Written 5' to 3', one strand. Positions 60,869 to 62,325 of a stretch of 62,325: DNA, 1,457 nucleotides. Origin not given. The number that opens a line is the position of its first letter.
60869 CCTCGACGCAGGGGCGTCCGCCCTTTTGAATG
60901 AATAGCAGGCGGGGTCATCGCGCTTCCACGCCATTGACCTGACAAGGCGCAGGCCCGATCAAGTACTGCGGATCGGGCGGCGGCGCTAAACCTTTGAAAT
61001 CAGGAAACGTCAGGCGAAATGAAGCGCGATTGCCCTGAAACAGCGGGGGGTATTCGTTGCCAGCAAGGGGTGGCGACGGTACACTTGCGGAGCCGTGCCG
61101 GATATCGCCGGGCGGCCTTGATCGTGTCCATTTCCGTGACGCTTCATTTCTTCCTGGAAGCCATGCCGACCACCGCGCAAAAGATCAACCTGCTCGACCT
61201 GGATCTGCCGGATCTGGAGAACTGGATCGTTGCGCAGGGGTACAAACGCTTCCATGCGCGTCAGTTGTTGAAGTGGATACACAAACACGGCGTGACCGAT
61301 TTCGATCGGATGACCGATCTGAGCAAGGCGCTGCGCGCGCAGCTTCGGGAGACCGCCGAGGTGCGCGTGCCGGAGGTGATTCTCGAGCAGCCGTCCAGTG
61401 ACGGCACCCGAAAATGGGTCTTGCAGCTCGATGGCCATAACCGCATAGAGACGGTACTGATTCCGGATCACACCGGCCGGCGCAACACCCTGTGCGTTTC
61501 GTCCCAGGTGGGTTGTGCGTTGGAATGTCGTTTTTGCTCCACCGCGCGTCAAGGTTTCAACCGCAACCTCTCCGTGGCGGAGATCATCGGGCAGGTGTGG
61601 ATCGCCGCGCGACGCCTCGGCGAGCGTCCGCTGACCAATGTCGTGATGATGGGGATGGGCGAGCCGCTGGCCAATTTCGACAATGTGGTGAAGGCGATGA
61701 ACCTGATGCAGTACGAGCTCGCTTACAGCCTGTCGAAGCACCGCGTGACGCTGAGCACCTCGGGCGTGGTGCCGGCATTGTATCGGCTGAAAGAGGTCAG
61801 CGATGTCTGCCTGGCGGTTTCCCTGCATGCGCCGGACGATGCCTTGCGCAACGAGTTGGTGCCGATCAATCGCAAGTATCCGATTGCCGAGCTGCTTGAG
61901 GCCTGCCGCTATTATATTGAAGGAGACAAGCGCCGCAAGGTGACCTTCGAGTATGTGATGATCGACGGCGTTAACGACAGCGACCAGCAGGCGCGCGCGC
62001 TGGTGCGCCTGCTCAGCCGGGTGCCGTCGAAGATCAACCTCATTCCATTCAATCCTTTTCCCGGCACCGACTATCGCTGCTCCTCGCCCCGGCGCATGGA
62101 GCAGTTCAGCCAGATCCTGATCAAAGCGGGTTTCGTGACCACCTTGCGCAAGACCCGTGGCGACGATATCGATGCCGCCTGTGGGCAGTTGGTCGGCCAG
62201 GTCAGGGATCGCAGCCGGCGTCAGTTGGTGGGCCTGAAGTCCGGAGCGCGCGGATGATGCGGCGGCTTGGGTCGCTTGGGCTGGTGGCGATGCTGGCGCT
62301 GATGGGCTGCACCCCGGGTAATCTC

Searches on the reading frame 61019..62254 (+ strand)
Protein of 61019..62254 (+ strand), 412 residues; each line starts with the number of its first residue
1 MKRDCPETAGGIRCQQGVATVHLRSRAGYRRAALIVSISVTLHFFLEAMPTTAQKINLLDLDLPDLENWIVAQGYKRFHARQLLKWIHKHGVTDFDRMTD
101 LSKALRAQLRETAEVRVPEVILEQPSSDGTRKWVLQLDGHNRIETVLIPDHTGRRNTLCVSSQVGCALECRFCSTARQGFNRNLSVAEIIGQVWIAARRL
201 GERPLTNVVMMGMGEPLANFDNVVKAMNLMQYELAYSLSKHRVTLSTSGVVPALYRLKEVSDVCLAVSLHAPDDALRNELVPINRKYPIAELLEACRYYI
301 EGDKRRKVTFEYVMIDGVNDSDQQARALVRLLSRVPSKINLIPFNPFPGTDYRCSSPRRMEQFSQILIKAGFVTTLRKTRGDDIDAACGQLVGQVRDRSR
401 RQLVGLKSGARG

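Call 90: search_protein_families(library=pfam, proteins=[window:61019-62254:+], max_evalue=0.00001)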
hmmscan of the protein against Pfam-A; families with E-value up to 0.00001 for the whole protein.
window:61019-62254:+ (412 aa): 2 families
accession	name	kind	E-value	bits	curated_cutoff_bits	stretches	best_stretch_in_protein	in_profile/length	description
PF21016.3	RlmN_N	-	4.2e-24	84.5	24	1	56-115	1-60/60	Ribosomal RNA large subunit methyltransferase N-terminal domain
PF04055.27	Radical_SAM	-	3.6e-20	73.2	29.5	1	161-323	2-160/166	Radical SAM superfamily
